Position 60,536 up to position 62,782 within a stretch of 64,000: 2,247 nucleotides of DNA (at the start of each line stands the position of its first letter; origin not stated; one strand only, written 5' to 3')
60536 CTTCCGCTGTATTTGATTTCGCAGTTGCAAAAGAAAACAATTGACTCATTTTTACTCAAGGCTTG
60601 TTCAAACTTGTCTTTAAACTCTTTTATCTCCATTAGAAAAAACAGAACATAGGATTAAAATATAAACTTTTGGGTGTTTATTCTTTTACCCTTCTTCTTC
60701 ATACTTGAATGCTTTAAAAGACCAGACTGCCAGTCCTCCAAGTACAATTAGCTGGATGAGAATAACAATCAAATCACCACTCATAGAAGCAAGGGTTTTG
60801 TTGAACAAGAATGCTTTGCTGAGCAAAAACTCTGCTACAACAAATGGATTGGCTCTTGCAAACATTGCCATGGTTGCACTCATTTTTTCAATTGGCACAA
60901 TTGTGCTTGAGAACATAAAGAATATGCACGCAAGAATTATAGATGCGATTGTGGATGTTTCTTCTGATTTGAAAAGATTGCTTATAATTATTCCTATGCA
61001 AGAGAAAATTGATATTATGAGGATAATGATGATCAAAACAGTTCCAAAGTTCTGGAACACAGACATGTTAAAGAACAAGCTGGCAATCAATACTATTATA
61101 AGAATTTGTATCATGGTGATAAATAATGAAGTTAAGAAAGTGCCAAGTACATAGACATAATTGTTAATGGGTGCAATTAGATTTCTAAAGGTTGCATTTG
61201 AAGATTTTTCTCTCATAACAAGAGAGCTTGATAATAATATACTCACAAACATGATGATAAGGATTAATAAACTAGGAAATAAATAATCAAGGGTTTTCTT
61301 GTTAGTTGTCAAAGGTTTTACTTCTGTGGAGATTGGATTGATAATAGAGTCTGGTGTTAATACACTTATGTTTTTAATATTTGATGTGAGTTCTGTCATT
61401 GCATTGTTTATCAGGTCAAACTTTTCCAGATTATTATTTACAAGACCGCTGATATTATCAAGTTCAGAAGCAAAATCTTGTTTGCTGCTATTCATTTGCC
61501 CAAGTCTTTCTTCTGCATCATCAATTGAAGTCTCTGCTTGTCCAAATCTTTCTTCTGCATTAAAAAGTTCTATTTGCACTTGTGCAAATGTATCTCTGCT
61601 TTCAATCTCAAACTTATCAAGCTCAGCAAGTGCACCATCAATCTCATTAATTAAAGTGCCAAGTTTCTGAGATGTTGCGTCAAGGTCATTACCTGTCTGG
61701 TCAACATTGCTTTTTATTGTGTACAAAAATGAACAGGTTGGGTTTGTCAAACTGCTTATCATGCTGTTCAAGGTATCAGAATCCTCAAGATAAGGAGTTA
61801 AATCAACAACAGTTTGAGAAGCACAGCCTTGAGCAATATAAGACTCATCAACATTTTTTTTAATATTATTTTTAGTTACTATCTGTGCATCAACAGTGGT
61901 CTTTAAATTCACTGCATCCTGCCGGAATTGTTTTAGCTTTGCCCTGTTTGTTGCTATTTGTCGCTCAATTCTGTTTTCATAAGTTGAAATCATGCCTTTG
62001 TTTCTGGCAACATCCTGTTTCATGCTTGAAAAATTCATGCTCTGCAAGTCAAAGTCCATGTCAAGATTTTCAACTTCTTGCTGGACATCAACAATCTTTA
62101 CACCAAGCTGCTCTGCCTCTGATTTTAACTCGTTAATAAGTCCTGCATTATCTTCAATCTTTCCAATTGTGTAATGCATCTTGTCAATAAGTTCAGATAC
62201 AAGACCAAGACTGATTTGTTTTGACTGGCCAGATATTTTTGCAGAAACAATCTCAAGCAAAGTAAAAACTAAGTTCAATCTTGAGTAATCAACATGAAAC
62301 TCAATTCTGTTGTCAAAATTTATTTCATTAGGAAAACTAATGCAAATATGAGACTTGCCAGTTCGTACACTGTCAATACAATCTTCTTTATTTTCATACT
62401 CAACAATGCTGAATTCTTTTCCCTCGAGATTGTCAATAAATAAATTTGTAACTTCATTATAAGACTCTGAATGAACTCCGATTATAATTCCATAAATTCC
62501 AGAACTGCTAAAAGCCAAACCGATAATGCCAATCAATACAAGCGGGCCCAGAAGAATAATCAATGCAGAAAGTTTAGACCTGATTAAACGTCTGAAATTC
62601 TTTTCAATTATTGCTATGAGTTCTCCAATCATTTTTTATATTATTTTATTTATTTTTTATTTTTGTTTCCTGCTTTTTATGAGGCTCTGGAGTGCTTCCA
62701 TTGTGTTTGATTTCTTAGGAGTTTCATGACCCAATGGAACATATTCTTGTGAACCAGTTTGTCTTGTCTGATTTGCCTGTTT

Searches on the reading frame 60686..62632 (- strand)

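Call 75: search_protein_families(library=pfam, proteins=[window:60686-62632:-], max_evalue=0.0001)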
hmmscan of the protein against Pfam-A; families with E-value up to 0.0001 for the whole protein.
window:60686-62632:- (648 aa): 3 families
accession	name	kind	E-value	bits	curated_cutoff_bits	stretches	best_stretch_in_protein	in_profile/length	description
PF12698.13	ABC2_membrane_3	-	5.1e-24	85.4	31.6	1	24-637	4-347/347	ABC-2 family transporter protein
PF01061.29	ABC2_membrane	-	5e-13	49.5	26.9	1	449-599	50-201/211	ABC-2 type transporter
PF12679.13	ABC2_membrane_2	-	1.4e-08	34.8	27.2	1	395-640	72-279/283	ABC-2 family transporter protein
